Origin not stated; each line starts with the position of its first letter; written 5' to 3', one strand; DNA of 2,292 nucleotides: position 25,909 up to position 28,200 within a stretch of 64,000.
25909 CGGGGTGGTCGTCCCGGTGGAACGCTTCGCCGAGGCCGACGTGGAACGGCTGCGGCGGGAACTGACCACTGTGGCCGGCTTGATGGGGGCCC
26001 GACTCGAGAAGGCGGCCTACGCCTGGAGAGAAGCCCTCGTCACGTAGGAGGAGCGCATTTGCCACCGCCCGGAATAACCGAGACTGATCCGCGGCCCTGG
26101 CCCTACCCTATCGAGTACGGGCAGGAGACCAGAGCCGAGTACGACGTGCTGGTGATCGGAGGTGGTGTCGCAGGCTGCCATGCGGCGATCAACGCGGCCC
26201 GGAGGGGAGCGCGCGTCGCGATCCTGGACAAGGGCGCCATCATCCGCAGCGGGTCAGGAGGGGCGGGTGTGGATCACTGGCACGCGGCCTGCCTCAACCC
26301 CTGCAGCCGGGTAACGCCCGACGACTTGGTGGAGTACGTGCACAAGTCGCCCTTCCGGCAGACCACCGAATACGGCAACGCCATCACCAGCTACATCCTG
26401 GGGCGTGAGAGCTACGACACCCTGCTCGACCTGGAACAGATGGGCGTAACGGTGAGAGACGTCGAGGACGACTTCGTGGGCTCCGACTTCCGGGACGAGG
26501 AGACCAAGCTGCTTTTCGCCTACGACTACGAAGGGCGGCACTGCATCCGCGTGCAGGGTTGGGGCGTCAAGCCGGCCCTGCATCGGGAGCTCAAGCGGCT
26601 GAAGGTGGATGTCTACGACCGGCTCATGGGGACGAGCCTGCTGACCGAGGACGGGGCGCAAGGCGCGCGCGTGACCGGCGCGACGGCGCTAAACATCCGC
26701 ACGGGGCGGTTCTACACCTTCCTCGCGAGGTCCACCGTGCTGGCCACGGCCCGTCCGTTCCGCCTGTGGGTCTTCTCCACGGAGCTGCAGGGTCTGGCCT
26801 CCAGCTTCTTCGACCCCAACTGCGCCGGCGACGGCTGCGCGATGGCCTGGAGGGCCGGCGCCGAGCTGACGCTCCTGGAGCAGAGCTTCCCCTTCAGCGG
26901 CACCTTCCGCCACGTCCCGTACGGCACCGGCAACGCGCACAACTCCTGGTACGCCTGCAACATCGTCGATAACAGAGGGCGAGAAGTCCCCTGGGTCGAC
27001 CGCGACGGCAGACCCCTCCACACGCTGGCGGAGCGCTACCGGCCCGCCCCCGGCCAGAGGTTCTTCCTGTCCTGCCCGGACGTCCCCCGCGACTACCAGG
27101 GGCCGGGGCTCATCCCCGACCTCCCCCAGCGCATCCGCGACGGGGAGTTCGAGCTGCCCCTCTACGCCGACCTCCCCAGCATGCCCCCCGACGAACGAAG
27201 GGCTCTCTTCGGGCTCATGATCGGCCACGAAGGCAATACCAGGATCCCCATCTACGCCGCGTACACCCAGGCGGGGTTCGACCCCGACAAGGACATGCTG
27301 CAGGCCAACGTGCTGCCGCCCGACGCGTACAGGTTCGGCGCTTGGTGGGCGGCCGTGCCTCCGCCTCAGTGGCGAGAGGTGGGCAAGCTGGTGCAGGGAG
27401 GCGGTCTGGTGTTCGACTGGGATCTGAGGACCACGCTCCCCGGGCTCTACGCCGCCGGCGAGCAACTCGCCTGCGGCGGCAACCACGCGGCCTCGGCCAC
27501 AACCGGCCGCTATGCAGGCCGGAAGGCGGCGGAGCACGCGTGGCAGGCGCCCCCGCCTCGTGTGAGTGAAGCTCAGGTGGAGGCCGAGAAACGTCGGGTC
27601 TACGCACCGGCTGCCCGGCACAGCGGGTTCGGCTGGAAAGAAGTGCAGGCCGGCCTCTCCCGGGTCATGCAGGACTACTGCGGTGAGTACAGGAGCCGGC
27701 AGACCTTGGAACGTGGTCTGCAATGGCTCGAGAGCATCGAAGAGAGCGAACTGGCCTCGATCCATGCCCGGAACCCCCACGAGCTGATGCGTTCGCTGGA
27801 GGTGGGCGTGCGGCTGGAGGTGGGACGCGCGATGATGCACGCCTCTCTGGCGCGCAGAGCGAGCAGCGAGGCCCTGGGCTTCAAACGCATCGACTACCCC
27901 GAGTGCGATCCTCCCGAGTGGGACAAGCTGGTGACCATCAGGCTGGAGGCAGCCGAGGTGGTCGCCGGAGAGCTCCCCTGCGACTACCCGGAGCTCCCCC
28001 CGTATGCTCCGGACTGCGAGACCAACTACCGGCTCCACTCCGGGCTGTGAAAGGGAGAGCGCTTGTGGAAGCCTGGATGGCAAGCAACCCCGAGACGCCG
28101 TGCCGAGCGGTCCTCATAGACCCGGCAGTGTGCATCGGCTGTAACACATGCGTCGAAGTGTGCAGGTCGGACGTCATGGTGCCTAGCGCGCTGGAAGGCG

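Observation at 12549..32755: Candidate undescribed anaerobic pathway: IclR-controlled transhydroxylase-like Mo enzyme, AprAB-like flavoenzyme and four amidohydrolases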

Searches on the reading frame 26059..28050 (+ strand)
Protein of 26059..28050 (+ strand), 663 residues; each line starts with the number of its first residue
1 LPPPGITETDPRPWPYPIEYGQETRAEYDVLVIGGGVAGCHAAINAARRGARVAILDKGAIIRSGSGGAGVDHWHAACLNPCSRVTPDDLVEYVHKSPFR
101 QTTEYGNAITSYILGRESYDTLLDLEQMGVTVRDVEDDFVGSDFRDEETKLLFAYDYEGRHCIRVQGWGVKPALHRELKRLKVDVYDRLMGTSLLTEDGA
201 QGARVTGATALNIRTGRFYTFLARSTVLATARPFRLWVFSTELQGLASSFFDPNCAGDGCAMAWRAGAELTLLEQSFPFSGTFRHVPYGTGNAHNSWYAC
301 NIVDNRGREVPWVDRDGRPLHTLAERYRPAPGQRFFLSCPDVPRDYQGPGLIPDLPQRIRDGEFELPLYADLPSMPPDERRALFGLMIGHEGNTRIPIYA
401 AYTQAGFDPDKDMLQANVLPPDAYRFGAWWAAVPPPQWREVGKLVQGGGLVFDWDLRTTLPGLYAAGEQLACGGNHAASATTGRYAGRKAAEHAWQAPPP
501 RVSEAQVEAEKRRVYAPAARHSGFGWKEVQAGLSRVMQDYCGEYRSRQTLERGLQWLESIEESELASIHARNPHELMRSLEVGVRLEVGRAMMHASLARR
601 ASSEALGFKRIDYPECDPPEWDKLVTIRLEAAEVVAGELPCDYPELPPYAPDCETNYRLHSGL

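Call 8: search_protein_families(library=pfam, proteins=[window:26059-28050:+], max_evalue=0.01)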
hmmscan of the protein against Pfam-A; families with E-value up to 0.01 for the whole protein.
window:26059-28050:+ (663 aa): 10 families
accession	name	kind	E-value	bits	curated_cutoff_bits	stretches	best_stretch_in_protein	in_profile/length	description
PF00890.30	FAD_binding_2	-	9.7e-29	101.2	20.4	1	29-272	1-244/414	FAD binding domain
PF01266.30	DAO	-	3.2e-11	43.8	27.9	1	29-131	1-81/353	FAD dependent oxidoreductase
PF02910.25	Succ_DH_flav_C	-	4.9e-09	36.7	20.8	1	533-627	4-100/130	Fumarate reductase flavoprotein C-term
PF12831.13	FAD_oxidored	-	9.5e-08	32.2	27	1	29-61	1-33/416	FAD dependent oxidoreductase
PF07992.20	Pyr_redox_2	-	1.2e-07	32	26.1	1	28-59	1-33/291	Pyridine nucleotide-disulphide oxidoreductase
PF01134.28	GIDA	-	2.1e-06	27.5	22.1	1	29-56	1-28/391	Glucose inhibited division protein A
PF03486.20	HI0933_like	-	8.4e-06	25.8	50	1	29-62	2-40/244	HI0933-like protein Rossmann domain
PF01262.27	AlaDh_PNT_C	-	3e-05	24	23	1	29-58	30-59/214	Alanine dehydrogenase/PNT, C-terminal domain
PF13450.12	NAD_binding_8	-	0.0024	18.5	21.9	1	32-60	1-29/68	NAD(P)-binding Rossmann-like domain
PF13738.12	Pyr_redox_3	-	0.0041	16.8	30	1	29-61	166-198/305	Pyridine nucleotide-disulphide oxidoreductase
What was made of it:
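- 26059..28050 (+): AprA-like FAD flavoprotein (663 aa, TTG start after GGAGGAG). Pfam FAD_binding_2 plus Succ_DH_flav_C (call 8).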

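Call 10: search_protein_families(library=ncbifam, proteins=[window:26059-28050:+], max_evalue=0.001)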
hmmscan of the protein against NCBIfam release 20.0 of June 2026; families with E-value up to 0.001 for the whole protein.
window:26059-28050:+ (663 aa): 68 families (the best 25 are shown)
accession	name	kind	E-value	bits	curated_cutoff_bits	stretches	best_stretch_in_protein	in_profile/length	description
NF006131.0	PRK08275.1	equivalog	1.1e-60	205.6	587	2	450-630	360-540/577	fumarate reductase/succinate dehydrogenase flavoprotein subunit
NF010374.0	PRK13800.1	equivalog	3.4e-43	148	1196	2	22-274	8-243/898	fumarate reductase/succinate dehydrogenase flavoprotein subunit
NF005331.0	PRK06854.1-2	equivalog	8.6e-36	123.5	557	2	25-277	7-236/563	adenylyl-sulfate reductase subunit alpha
TIGR01812.1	sdhA_frdA_Gneg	subfamily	5.6e-32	110.9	567.3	2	29-274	1-222/568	succinate dehydrogenase or fumarate reductase, flavoprotein subunit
TIGR02061.1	aprA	equivalog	1.1e-29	103.5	641.75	2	29-294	1-251/616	adenylyl-sulfate reductase subunit alpha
NF004900.0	PRK06263.1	equivalog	1.1e-29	103.4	718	2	26-275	6-230/546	fumarate reductase (CoM/CoB) subunit TfrA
NF004724.0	PRK06069.1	subfamily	1.2e-27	96.4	826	2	27-273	5-230/577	succinate dehydrogenase/fumarate reductase flavoprotein subunit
NF005866.0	PRK07803.1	equivalog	3.6e-25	88.2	819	2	24-274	5-244/631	fumarate reductase/succinate dehydrogenase flavoprotein subunit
TIGR01176.1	fum_red_Fp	equivalog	1.3e-22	80.2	932.7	2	448-613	358-536/580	fumarate reductase (quinol) flavoprotein subunit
TIGR01816.1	sdhA_forward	equivalog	5.5e-21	74.3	727.35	2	27-274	2-231/584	succinate dehydrogenase flavoprotein subunit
NF004613.0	PRK05945.1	equivalog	2.6e-20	72.5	824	2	27-274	3-228/575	succinate dehydrogenase/fumarate reductase flavoprotein subunit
NF005867.0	PRK07804.1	equivalog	8.4e-20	70.5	639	2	446-633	360-535/548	L-aspartate oxidase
NF006686.0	PRK09231.1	equivalog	2.8e-19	69.1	854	1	448-613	360-540/598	fumarate reductase (quinol) flavoprotein subunit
NF006567.0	PRK09077.1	equivalog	7.1e-17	60.8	629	1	171-274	141-238/537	L-aspartate oxidase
NF006383.0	PRK08626.1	equivalog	3.2e-16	58.7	663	1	472-623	406-563/657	fumarate reductase flavoprotein subunit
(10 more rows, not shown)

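Call 12: search_solved_structures(query=window:26059-28050:+, max_evalue=0.00001)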
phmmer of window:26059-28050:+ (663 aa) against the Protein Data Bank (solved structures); distinct sequences matched with E-value up to 0.00001: 25.
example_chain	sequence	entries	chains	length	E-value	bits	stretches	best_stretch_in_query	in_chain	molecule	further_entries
8a8o_A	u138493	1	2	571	5.5e-33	117.3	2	28-277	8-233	Alpha-subunit of the PAPS reductase from Methanothermococcus thermolithotrophicus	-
1jnr_A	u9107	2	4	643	3.3e-24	88.2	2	454-631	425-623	adenylylsulfate reductase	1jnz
2fja_A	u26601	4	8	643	6e-24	87.4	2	454-631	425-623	adenylylsulfate reductase, subunit A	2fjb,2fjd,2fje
7d6v_A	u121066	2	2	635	1.9e-15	59.3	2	25-274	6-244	Succinate dehydrogenase subunit A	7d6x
6lum_A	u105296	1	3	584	3.6e-14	55.1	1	27-243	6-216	Succinate dehydrogenase subunit A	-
3gyx_A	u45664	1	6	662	4.1e-10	41.6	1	27-278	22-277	Adenylylsulfate Reductase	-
3p4p_A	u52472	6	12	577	1.3e-09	40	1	448-605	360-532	Fumarate reductase flavoprotein subunit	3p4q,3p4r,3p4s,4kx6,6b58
5vpn_A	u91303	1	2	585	1.4e-09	39.9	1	448-605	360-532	Fumarate reductase flavoprotein subunit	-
2b76_A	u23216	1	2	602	1.5e-09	39.8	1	448-605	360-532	Fumarate reductase flavoprotein subunit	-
1kf6_A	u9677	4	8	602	1.5e-09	39.7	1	448-605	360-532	FUMARATE REDUCTASE FLAVOPROTEIN | Fumarate reductase flavoprotein subunit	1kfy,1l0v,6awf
3cir_A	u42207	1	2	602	1.5e-09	39.7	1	448-605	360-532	Fumarate reductase flavoprotein subunit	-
1nek_A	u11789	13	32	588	2.4e-09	39.1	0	27-273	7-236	Succinate dehydrogenase flavoprotein subunit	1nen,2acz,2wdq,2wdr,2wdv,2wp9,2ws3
1chu_A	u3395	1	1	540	8.4e-08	34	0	176-275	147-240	PROTEIN (L-ASPARTATE OXIDASE)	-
1knp_A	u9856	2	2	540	1.1e-07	33.6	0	176-275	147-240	L-aspartate oxidase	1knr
5kxj_A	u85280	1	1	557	3.8e-07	31.8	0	182-275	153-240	L-aspartate oxidase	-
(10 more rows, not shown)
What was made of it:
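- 26059..28050 (+): PDB best 8a8o at 5.5e-33 and 1jnr at 3e-24 (call 12).
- Checked: The best solved relatives of the flavoprotein are PAPS/APS reductase alpha subunits (call 12).
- The best solved relatives of the flavoprotein are PAPS and APS reductases (call 12).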

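Call 48: search_solved_structures(query=window:26059-28050:+, max_evalue=1e-20, show_alignments=2)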
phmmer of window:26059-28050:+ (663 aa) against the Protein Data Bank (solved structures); distinct sequences matched with E-value up to 1e-20: 3.
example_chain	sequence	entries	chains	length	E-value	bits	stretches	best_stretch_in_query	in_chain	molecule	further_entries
8a8o_A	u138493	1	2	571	5.5e-33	117.3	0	28-277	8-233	Alpha-subunit of the PAPS reductase from Methanothermococcus thermolithotrophicus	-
1jnr_A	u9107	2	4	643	3.3e-24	88.2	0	454-631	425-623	adenylylsulfate reductase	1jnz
2fja_A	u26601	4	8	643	6e-24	87.4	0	454-631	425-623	adenylylsulfate reductase, subunit A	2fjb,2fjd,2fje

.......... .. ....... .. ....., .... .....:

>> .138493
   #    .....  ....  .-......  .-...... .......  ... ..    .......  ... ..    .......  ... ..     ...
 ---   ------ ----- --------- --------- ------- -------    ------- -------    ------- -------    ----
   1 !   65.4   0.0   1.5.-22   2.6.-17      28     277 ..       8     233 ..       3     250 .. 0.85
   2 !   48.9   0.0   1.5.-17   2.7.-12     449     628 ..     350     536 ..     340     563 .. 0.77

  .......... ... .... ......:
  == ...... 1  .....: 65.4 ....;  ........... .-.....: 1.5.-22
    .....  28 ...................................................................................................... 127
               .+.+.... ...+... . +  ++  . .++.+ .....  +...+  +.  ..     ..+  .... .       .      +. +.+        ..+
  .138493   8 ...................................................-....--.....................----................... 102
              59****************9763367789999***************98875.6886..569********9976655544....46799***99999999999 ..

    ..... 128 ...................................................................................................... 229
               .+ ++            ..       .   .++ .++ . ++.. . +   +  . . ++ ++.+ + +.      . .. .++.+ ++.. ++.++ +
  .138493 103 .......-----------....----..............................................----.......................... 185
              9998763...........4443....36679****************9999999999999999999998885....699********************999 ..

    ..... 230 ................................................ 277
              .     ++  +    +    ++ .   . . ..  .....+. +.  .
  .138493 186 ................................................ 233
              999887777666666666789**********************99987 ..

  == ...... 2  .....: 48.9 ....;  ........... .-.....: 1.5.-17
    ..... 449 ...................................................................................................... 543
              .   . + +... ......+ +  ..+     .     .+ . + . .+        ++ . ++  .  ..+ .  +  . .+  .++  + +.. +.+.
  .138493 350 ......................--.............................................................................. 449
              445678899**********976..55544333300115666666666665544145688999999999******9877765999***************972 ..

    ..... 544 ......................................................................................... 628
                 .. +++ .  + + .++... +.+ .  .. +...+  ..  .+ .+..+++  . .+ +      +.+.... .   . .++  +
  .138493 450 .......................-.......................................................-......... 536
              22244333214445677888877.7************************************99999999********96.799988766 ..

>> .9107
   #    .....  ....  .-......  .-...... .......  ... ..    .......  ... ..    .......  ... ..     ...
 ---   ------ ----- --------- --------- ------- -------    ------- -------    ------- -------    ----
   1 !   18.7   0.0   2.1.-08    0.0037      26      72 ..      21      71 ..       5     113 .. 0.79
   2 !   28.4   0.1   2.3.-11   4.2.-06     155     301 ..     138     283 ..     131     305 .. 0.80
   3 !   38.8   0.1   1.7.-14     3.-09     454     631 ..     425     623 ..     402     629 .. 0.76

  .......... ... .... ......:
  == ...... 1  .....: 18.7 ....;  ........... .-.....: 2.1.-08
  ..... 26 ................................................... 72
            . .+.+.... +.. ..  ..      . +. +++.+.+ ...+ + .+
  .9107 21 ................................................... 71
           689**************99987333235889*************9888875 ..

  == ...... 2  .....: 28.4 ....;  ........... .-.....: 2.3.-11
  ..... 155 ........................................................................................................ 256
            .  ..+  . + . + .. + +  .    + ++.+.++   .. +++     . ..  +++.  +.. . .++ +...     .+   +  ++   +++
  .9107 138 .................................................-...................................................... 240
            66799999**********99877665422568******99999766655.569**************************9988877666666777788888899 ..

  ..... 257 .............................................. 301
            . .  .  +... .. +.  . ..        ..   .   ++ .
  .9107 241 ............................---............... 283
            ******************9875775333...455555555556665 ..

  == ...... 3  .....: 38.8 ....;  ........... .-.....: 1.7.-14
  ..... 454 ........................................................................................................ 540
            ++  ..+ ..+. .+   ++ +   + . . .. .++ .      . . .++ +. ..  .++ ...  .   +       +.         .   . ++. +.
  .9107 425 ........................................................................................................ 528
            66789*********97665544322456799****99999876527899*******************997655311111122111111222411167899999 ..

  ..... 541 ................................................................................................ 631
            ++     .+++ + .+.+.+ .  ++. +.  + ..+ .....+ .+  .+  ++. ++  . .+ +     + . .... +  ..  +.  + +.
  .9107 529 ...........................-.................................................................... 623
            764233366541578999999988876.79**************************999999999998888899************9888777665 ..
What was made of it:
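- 26059..28050 (+): Only residues 28-277 and 449-631 align with them (call 48).
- On Adenylylsulfate (APS) reductase AprAB: Arg265 of AprA aligns with Ser (call 48).
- It has a full FAD domain plus a private 170-residue middle region (call 48). The AprA-like protein keeps a large private substrate region (call 48). The substrate region does not align, and AprA Arg265 aligns with Ser (call 48).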

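Call 49: find_related_loci(query=window:26059-28050:+, collection=metagenome_contigs, flank=10000)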
Query window:26059-28050:+ (663 aa) in metagenome_contigs; peptide patterns used: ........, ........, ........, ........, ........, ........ (x = any residue, [..] = any of these).
584 stretches matched a pattern; 462 encode a relative of the query (tblastn E <= 1e-3); the best 80 are kept; 80 distinct loci.
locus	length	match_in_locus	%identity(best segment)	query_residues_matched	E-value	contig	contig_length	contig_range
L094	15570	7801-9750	84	14-663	0e+0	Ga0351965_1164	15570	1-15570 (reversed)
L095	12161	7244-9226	77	3-663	0e+0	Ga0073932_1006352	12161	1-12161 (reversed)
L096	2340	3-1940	76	18-663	0e+0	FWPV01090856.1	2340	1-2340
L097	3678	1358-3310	68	13-663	0e+0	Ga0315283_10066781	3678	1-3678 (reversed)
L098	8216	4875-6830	65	14-663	0e+0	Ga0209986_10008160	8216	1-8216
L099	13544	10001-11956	66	14-663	0e+0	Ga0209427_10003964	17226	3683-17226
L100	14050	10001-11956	66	14-663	0e+0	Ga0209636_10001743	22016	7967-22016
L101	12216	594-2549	63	14-663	0e+0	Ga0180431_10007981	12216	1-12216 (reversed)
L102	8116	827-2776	67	13-662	0e+0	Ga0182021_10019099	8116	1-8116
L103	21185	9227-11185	65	14-663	0e+0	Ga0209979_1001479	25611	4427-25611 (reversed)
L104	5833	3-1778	69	72-663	0e+0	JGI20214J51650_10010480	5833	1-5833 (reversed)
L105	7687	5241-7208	62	10-663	0e+0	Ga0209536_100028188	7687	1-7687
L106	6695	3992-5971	65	5-663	0e+0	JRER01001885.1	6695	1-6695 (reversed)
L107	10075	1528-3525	61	5-663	0e+0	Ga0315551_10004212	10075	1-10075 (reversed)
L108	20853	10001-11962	62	12-663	0e+0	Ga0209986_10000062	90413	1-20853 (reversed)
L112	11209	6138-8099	60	12-663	0e+0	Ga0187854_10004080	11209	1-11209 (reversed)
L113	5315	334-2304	61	9-663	0e+0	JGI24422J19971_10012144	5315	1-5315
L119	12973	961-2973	59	5-663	0e+0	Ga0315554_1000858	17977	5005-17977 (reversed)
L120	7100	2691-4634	59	14-663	0e+0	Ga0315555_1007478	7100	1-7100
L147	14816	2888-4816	58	14-661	0e+0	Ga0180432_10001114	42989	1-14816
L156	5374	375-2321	59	14-663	0e+0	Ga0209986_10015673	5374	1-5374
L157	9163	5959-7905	59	14-663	0e+0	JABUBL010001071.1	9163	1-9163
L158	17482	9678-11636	59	14-663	0e+0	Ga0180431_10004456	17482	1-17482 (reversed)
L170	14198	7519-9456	56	14-663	0e+0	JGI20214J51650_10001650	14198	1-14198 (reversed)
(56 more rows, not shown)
